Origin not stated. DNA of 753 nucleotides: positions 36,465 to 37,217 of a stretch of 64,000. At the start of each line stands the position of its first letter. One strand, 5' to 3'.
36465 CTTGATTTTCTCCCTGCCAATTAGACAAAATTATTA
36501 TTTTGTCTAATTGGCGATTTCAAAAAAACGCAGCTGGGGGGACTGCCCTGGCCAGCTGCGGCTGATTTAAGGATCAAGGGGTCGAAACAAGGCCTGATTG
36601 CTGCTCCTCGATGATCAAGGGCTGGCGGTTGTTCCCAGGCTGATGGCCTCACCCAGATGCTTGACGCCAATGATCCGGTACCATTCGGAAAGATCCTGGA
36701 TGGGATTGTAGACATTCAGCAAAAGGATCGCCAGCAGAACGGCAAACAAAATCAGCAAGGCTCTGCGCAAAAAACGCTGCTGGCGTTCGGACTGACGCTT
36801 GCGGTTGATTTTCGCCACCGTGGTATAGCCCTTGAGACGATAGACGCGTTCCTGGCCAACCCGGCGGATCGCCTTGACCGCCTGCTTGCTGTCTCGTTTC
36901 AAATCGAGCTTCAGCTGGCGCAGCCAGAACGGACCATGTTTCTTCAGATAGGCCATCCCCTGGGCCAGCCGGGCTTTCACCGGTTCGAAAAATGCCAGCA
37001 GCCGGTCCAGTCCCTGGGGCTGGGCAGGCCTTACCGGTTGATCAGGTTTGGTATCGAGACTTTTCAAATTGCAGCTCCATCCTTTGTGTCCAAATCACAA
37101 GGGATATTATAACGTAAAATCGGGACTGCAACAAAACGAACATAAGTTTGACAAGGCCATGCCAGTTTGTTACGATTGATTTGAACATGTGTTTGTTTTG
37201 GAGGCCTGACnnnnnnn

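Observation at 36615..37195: Unannotatable single-pass membrane protein divergent from lexA across an intergenic region with two SOS boxes: candidate SOS cell-division inhibitor without LysM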

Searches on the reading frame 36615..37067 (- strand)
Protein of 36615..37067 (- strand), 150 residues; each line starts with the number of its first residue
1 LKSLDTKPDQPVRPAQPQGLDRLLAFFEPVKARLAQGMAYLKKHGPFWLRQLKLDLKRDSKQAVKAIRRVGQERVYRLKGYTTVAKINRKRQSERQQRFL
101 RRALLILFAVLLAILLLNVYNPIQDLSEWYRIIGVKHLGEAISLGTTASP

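Call 3: search_protein_families(library=pfam, proteins=[window:36615-37067:-], max_evalue=1)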
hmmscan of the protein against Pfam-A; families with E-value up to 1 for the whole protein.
window:36615-37067:- (150 aa): 1 family
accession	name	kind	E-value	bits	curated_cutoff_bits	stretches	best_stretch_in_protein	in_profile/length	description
PF09889.16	DUF2116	-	0.4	11.1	26.8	1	93-121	28-56/59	Probable treble clef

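Call 4: search_protein_families(library=ncbifam, proteins=[window:36615-37067:-], max_evalue=1)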
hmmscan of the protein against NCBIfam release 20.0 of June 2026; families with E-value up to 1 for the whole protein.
window:36615-37067:- (150 aa): 0 families
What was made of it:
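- Closest known: SosA. Different: No sequence similarity was detected by the profile libraries (calls 3, 4).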

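Call 7: find_homologous_proteins(query=window:36615-37067:-, max_evalue=0.01)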
Query window:36615-37067:- (150 aa): 69 proteins with E <= 0.01 among 220 candidates.
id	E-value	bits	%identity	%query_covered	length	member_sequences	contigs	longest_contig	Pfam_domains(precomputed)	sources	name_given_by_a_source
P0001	2.6e-91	321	100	100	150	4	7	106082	-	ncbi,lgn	-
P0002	4.0e-76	272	83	100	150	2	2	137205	-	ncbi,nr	ncbi:MAG: hypothetical protein EOM08_00675 [Clostridia bacterium]|nr:hypothetical protein [Clostridi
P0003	5.5e-75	268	80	100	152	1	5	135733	-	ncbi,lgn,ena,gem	-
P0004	5.5e-75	268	80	100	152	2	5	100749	-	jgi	-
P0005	6.4e-75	268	81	100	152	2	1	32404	-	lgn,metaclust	metaclust:\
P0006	1.2e-74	267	83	100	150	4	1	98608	-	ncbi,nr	ncbi:MAG: hypothetical protein PHQ83_00405 [Eubacteriales bacterium]|nr:hypothetical protein [Eubact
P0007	6.2e-74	265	81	100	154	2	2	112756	-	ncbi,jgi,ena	jgi:hypothetical protein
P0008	9.2e-73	261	79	100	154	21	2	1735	-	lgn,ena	-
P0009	1.1e-68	248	75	99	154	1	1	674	-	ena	-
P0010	8.3e-59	216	87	75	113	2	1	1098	-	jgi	jgi:hypothetical protein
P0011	1.5e-58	215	68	99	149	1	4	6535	-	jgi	jgi:hypothetical protein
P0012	5.1e-57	210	68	93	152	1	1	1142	-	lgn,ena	-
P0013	3.7e-55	204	66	99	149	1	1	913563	-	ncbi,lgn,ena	-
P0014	5.6e-55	203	64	98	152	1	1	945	-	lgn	-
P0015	2.8e-53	198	66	99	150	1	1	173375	-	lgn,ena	-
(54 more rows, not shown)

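Call 9: find_related_loci(query=A1, collection=genome_contigs, flank=4000)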
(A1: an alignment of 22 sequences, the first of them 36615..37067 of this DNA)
Query A1 (150 aa) in genome_contigs; peptide patterns used: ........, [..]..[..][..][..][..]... (x = any residue, [..] = any of these).
42 stretches matched a pattern; 27 encode a relative of the query (tblastn E <= 1e-3); 27 distinct loci.
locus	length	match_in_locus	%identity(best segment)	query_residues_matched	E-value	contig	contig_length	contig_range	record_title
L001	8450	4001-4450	82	1-150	1e-82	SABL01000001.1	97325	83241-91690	MAG: Clostridia bacterium isolate INTA.CYC.091 contig-100_107, whole genome shotgun sequence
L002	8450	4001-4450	82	1-150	5e-81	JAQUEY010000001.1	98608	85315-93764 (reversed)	MAG: Eubacteriales bacterium isolate STCSWMC_189 NODE_304_length_98608_cov_6.673267_ST_CSWMC, whole genome shotgun seque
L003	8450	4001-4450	80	1-150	1e-72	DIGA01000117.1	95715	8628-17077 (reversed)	MAG TPA_asm: Mageeibacillus sp. UBA5734 UBA5734_contig_3282, whole genome shotgun sequence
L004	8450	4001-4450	80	1-150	3e-70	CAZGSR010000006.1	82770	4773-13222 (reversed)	MAG TPA_asm: uncultured Mageeibacillus sp. isolate binchicken_co27_475 genome assembly, contig: NODE_448_length_82770_co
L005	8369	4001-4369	83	1-123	6e-52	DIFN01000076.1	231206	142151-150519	MAG TPA_asm: Mageeibacillus sp. UBA5747 UBA5747_contig_325, whole genome shotgun sequence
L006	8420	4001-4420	67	1-140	2e-53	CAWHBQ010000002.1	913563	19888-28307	MAG: uncultured Oscillospiraceae bacterium isolate MFD00905.bin.2.71 genome assembly, contig: contig_26601, whole genome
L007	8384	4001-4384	66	23-150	5e-47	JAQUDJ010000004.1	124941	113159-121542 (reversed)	MAG: Eubacteriales bacterium isolate STCSWMC_151 NODE_175_length_124941_cov_12.023074_ST_CSWMC, whole genome shotgun seq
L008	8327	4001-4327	59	41-148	3e-33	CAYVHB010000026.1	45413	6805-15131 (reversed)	MAG TPA_asm: uncultured Oscillospiraceae bacterium isolate SRP263991_co4_306 genome assembly, contig: NODE_765_length_45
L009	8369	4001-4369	46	14-150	1e-29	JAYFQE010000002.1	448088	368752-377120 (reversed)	MAG: Clostridiaceae bacterium isolate CA_164 c_CA_000000033322, whole genome shotgun sequence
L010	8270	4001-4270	54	61-148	1e-28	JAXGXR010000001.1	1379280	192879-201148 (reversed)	MAG: Clostridia bacterium isolate AnMBR.bin495 bin495_1, whole genome shotgun sequence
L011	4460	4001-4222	58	67-140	5e-28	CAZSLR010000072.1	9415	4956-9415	MAG TPA_asm: uncultured Oscillospiraceae bacterium isolate binchicken_co168_219 genome assembly, contig: NODE_11987_leng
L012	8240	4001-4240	56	61-140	7e-28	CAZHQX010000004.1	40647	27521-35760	MAG TPA_asm: uncultured Oscillospiraceae bacterium isolate SRP274231_co1_30 genome assembly, contig: NODE_512_length_406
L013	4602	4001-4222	61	67-140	6e-28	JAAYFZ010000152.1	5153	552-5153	MAG: Clostridiaceae bacterium isolate AS09scLD_136 126758_AS09, whole genome shotgun sequence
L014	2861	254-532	52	56-142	2e-27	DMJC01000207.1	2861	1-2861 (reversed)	MAG TPA_asm: Clostridiales bacterium isolate UBA8949 contig_94225, whole genome shotgun sequence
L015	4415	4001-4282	55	58-150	1e-27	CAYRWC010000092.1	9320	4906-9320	MAG TPA_asm: uncultured Oscillospiraceae bacterium isolate SRP216815_co1_59 genome assembly, contig: NODE_10220_length_9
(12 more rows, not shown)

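Call 19: search_protein_representatives(alignment_id=A1)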
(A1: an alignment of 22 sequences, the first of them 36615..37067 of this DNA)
Query: 22 sequences, 173 profile positions. Proteins with E-value up to 0.001 (for the whole library): 173; up to 1e-10: 125; up to 1e-30: 46. The best 150 are listed.
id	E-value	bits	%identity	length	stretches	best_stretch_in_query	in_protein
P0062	2.0e-55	203.6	-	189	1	2-172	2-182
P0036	6.2e-54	198.8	-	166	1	11-166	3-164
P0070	5.9e-53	195.6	-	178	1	9-170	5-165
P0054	6.7e-53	195.4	-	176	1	1-171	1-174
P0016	4.1e-51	189.6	-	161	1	30-152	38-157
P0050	2.7e-50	186.9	-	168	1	50-171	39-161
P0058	3.9e-50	186.4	-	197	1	4-157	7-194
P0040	4.6e-49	182.9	-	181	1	21-170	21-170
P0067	5.2e-49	182.8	-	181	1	3-172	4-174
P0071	1.9e-48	180.9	-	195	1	11-168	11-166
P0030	5.8e-48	179.3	-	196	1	8-169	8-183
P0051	1.3e-47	178.2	-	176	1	3-171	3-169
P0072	1.6e-47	177.9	-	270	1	5-163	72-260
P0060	2.4e-47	177.4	-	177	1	1-170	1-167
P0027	1.0e-46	175.3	-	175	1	24-170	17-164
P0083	2.4e-42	161.0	-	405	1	57-164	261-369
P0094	2.5e-34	135.0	-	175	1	36-163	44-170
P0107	1.1e-26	110.1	-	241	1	71-164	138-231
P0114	3.7e-22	95.3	-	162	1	24-141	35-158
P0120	8.7e-21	90.9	-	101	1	56-138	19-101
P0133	3.2e-18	82.5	-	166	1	25-160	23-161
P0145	3.7e-16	75.8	-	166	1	25-133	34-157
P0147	3.0e-15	72.9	-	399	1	49-145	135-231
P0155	7.5e-14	68.3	-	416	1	60-148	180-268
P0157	1.8e-13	67.1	-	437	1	54-140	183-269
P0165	2.3e-12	63.5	-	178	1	40-169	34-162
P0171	8.6e-12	61.6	-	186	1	35-137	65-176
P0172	1.1e-11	61.3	-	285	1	58-137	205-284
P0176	2.4e-11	60.2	-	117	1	54-137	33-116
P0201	9.9e-09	51.6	-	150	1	51-148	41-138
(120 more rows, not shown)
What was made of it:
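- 173 representatives at E <= 1e-3 in an exhaustive HMM search (call 19).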

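Call 21: predict_structure(alignment_id=A1)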
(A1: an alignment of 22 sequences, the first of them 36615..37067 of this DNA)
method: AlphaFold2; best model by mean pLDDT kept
length: 150 residues; sequences in the alignment: 22
mean_pLDDT: 66.5   pTM: 0.31
mean pLDDT of the five models: 66.5, 65.5, 64.2, 63.6, 63.5
residues with pLDDT >= 90: 18; 70-90: 34; 50-70: 88; < 50: 10
segments of 3 or more residues with pLDDT < 50: 1-3, 145-150
pLDDT, mean of each block of 10 residues (from residue 1): 50 56 63 71 72 64 56 55 73 89 95 85 64 58 47
secondary structure, 60 per line:
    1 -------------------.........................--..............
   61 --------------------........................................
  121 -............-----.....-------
elements in order: H20-44 H47-60 H81-120 H122-133 H139-143
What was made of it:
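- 36711..36773 (-): Codons 99-119: the single transmembrane helix. AF2 predicts a continuous helix over residues 81-120, with pLDDT 85-95 around residues 90-120 (call 21).
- Tried and rejected: It is only a set of helices, so no fold search was run (call 21).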

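Call 22: find_encoding_contigs(protein=P0201, flank=4000, max_places=4)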
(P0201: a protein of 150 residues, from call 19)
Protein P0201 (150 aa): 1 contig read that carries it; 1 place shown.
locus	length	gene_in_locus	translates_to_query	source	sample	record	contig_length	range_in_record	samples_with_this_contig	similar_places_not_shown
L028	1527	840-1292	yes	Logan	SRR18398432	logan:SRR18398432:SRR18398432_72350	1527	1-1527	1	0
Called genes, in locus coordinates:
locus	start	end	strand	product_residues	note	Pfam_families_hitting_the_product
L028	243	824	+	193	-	PF12957:DUF3846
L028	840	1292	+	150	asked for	-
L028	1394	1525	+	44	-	?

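Call 23: find_encoding_contigs(protein=P0165, flank=4000, max_places=4)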
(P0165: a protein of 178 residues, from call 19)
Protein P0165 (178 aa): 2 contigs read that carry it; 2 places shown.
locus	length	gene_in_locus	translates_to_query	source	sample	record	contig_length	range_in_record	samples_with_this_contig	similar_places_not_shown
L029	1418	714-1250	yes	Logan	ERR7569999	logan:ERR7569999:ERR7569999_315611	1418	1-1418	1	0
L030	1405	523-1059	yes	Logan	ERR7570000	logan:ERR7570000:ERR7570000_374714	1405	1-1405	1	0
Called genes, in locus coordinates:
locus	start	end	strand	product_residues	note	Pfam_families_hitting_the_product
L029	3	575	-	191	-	?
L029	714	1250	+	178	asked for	-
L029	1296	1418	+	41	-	?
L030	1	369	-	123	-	?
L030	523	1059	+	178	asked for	-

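Call 24: find_encoding_contigs(protein=P0147, flank=4000, max_places=4)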
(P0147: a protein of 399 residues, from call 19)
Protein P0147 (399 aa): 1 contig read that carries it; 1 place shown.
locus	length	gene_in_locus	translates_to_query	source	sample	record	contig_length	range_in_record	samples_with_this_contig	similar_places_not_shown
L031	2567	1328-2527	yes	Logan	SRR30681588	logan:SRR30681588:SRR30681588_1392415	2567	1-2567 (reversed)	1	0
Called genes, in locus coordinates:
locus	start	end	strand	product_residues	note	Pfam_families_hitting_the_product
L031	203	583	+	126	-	PF17209:Hfq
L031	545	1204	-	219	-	PF01726:LexA_DNA_bind, PF00717:Peptidase_S24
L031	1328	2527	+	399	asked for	-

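Call 25: find_encoding_contigs(protein=P0114, flank=4000, max_places=4)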
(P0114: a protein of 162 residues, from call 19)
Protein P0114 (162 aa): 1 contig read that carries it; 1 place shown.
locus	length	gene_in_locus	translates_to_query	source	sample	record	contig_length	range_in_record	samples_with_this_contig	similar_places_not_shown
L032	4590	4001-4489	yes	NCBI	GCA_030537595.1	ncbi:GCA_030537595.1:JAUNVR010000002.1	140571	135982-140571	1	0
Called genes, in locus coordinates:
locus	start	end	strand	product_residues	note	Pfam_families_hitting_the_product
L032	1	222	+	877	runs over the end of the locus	PF01624:MutS_I, PF05188:MutS_II, PF05192:MutS_III, PF05190:MutS_IV, PF00488:MutS_V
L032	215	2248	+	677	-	PF02518:HATPase_c, PF13589:HATPase_c_3, PF01119:DNA_mis_repair, PF08676:MutL_C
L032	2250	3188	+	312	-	PF01745:IPT (weak), PF01715:IPPT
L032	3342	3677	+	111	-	PF17209:Hfq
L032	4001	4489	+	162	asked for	-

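Call 29: find_homologous_proteins(query=A2, max_evalue=0.001)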
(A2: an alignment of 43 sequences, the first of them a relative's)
Query A2 (43 sequences) (178 aa, profile of the alignment): 15 proteins with E <= 0.001 among 8000 candidates.
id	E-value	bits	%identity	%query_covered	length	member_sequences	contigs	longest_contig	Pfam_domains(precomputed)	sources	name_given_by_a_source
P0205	1.6e-36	144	86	100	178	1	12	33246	-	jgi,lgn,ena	-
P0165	2.4e-36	144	100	100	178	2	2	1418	-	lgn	-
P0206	2.7e-33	134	61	94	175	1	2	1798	-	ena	-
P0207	2.8e-32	130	55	84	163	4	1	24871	-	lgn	-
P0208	1.5e-31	128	62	84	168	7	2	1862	-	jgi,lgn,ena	jgi:hypothetical protein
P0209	2.3e-31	128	59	80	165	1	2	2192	-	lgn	-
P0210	3.6e-31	127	61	92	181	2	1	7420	-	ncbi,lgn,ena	-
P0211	5.9e-30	123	60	85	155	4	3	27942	-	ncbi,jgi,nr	ncbi:MAG: hypothetical protein GX099_01570 [Clostridiaceae bacterium]|jgi:hypothetical protein|nr:hy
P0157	1.4e-29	122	31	47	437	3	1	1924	-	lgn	-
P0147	3.9e-28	117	25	64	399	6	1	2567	-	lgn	-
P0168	4.4e-27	114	65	58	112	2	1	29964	-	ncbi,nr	ncbi:MAG: hypothetical protein JW780_08535 [Clostridiales bacterium]|nr:hypothetical protein [Clostr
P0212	5.2e-26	110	22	60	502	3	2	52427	-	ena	-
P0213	6.3e-23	100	30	38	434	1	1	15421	-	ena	-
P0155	3.2e-21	94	29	53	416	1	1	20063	-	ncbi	-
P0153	1.7e-20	92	24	43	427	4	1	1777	-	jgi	-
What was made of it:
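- Tried and rejected: The word-indexed search with the diverse alignment A2 returned only 15 proteins (call 29).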

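Call 31: find_encoding_contigs(protein=P0145, flank=3000, max_places=3)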
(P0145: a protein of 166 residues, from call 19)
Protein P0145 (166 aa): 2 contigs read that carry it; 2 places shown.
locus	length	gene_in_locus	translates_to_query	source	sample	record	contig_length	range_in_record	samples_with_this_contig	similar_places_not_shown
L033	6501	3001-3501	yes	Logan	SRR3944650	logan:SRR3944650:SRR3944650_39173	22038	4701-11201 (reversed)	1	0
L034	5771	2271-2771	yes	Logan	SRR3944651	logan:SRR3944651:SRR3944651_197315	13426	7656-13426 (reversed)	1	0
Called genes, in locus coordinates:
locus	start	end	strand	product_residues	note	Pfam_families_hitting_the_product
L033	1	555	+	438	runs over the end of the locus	PF05496:RuvB_N, PF06068:TIP49 (weak), PF00158:Sigma54_activat (faint), PF00004:AAA, PF07728:AAA_5 (weak), PF13173:AAA_14, PF16193:AAA_assoc_2, PF12002:MgsA_C, +2 more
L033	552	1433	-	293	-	PF02811:PHP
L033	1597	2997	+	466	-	PF02127:Peptidase_M18, PF05343:Peptidase_M42 (faint)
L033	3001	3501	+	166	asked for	-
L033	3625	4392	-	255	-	PF00005:ABC_tran, PF13304:AAA_21 (faint)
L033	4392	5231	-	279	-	PF00005:ABC_tran, PF13304:AAA_21 (faint), PF12399:BCA_ABC_TP_C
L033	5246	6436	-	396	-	PF02653:BPD_transp_2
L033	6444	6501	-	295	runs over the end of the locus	PF02653:BPD_transp_2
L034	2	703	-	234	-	?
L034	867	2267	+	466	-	PF02127:Peptidase_M18, PF05343:Peptidase_M42 (faint)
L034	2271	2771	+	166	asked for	-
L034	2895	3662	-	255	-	PF00005:ABC_tran, PF13304:AAA_21 (faint)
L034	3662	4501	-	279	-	PF00005:ABC_tran, PF13304:AAA_21 (faint), PF12399:BCA_ABC_TP_C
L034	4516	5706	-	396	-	PF02653:BPD_transp_2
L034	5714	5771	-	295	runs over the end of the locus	PF02653:BPD_transp_2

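Call 32: find_encoding_contigs(protein=P0133, flank=3000, max_places=3)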
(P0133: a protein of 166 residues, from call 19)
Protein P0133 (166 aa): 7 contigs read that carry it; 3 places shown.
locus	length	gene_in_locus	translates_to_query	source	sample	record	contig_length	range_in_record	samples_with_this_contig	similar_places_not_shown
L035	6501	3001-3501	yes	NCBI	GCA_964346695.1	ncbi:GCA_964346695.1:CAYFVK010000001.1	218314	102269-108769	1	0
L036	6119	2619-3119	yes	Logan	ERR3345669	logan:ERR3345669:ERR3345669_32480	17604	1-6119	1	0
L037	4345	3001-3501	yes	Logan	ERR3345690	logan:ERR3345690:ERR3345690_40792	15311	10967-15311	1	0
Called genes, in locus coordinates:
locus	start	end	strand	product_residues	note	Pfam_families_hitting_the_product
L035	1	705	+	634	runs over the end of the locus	PF02518:HATPase_c (weak), PF13589:HATPase_c_3, PF01119:DNA_mis_repair, PF08676:MutL_C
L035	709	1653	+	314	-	PF01745:IPT, PF13189:Cytidylate_kin2 (weak), PF01715:IPPT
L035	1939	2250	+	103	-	PF17209:Hfq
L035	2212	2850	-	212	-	PF01726:LexA_DNA_bind, PF00717:Peptidase_S24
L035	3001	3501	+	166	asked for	-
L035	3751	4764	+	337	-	PF00781:DAGK_cat, PF19279:YegS_C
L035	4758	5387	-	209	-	PF00293:NUDIX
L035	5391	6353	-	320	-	PF02653:BPD_transp_2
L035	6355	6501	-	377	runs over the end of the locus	PF02653:BPD_transp_2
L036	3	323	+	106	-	?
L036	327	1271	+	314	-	PF01745:IPT, PF13189:Cytidylate_kin2 (weak), PF01715:IPPT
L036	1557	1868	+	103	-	PF17209:Hfq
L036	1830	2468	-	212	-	PF01726:LexA_DNA_bind, PF00717:Peptidase_S24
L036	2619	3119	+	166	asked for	-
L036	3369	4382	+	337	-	PF00781:DAGK_cat, PF19279:YegS_C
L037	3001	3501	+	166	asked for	-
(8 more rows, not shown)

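Call 33: find_encoding_contigs(protein=P0120, flank=3000, max_places=3)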
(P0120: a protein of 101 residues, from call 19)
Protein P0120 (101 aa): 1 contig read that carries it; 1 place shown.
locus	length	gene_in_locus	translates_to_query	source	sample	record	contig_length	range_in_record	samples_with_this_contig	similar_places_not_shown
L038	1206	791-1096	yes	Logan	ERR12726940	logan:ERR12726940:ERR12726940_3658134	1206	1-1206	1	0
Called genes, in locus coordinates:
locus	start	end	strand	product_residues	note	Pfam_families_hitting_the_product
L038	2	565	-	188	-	?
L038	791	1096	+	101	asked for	-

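Call 34: find_encoding_contigs(protein=P0171, flank=3000, max_places=3)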
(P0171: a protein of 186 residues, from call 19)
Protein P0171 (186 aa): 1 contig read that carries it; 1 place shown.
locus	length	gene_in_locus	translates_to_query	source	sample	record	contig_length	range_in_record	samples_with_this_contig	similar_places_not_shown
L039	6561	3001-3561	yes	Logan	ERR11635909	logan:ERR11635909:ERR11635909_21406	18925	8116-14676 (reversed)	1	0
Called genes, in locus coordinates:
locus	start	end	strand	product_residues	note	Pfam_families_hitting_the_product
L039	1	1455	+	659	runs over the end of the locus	PF02518:HATPase_c, PF13589:HATPase_c_3, PF01119:DNA_mis_repair, PF08676:MutL_C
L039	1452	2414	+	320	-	PF01745:IPT (faint), PF01715:IPPT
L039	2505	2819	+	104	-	PF17209:Hfq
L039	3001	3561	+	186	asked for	-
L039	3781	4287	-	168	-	-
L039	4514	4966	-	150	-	PF06738:ThrE (weak), PF12821:ThrE_2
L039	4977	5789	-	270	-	PF06738:ThrE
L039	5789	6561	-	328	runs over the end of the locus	PF00356:LacI, PF00532:Peripla_BP_1, PF13407:Peripla_BP_4, PF13377:Peripla_BP_3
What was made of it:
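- In subfamilies D and K orfX follows hfq with lexA simply missing (calls 25, 34).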

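Call 37: search_protein_families(library=pfam, proteins=[P0147, P0157, P0212, P0133, P0145, P0120, P0171, P0114, P0201, P0083], max_evalue=0.1)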
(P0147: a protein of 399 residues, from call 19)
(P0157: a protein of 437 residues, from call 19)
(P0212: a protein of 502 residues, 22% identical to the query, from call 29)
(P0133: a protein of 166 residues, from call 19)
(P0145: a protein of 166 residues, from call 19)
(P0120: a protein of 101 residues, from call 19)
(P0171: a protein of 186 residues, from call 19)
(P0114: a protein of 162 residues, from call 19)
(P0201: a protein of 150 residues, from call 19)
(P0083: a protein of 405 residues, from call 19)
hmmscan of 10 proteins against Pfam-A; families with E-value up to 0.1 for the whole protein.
P0147 (399 aa): 1 family
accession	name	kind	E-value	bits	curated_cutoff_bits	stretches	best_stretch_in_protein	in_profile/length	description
PF14366.11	DUF4410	-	0.09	13.2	26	0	330-370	59-98/120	Domain of unknown function (DUF4410)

P0157 (437 aa): 0 families

P0212 (502 aa): 0 families

P0133 (166 aa): 5 families
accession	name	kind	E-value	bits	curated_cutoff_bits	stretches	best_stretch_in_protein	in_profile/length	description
PF12725.13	DUF3810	-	0.0072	16.2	28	1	95-163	49-120/311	Protein of unknown function (DUF3810)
PF17555.7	TssN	-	0.023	14.6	30.3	1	78-124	68-114/274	Type VI secretion system, TssN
PF18943.6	DUF5690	-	0.076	12.4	25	1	92-128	175-211/382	Family of unknown function (DUF5690)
PF16118.10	DUF4834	-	0.087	14.2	27.8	1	106-161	3-60/99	Domain of unknown function (DUF4834)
PF13786.12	DUF4179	-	0.09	13.7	30.1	0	99-159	2-63/94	Domain of unknown function (DUF4179)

P0145 (166 aa): 0 families

P0120 (101 aa): 2 families
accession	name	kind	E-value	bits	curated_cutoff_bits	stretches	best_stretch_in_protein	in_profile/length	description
PF05620.16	TMEM208_SND2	-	0.047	14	22.9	1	55-87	6-38/167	SRP-independent targeting protein 2/TMEM208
PF04901.18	RAMP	-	0.05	14.1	27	0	52-87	69-104/110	Receptor activity modifying family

P0171 (186 aa): 0 families

P0114 (162 aa): 2 families
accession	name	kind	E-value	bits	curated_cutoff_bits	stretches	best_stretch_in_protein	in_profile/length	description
PF17451.8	Glyco_hyd_101C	-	0.052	14.3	25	1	49-129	42-114/119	Glycosyl hydrolase 101 beta sandwich domain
PF09889.16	DUF2116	-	0.081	13.4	26.8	0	106-137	23-55/59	Probable treble clef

P0201 (150 aa): 2 families
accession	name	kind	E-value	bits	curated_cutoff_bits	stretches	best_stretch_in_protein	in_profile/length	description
PF02043.22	Bac_chlorC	-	0.016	15.7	25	0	109-149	33-73/80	Bacteriochlorophyll C binding protein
PF08894.16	DUF1838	-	0.047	13.9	25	1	17-64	170-217/232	Protein of unknown function (DUF1838)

P0083 (405 aa): 0 families
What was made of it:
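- On YneA-type SOS division inhibitor: Ten diverse members have no significant Pfam hit (call 37).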

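Call 38: search_solved_structures(query=A1, max_evalue=1)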
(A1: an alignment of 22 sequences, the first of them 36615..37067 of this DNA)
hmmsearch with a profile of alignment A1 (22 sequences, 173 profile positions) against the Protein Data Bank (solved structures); distinct sequences matched with E-value up to 1: 0.
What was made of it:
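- There is no homology to any known SOS modulator (calls 3, 4, 38).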
